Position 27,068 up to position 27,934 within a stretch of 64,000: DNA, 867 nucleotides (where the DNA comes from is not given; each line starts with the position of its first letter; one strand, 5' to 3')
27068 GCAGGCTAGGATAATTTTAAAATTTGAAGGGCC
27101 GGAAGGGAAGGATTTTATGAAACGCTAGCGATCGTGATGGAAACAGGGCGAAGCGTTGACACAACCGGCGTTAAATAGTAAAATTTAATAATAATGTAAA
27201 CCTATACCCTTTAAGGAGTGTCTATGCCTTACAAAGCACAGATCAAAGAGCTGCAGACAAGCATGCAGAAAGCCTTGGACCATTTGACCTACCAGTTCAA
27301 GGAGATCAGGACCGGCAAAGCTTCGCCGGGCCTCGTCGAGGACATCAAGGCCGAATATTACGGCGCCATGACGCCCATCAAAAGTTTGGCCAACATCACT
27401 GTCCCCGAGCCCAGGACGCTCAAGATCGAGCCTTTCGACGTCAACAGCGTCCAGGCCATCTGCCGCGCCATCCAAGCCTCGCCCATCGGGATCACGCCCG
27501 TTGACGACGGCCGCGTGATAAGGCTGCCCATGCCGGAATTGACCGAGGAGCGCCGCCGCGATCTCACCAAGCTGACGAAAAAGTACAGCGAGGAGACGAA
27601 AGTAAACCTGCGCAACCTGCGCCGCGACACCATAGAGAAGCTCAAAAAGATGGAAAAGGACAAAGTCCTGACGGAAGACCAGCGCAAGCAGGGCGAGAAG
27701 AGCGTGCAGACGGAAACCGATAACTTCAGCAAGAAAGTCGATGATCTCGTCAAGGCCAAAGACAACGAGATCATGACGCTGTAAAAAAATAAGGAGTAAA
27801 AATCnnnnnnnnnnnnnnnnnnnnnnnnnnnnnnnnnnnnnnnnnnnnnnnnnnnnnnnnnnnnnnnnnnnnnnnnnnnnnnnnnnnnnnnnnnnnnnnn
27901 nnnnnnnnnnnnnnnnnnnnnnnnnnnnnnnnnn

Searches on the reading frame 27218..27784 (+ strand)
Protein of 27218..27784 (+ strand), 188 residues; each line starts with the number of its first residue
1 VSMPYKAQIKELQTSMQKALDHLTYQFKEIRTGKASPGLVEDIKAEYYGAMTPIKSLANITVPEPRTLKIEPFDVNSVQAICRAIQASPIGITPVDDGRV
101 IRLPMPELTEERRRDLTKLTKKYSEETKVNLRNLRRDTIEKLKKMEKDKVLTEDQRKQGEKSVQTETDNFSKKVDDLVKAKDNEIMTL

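Call 83: search_protein_families(library=pfam, proteins=[window:27218-27784:+], max_evalue=0.01)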
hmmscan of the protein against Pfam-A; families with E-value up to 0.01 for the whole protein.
window:27218-27784:+ (188 aa): 1 family
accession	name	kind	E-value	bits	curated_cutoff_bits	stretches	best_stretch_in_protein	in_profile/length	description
PF01765.24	RRF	-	5.6e-59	199.1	29.7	1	25-186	3-164/164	Ribosome recycling factor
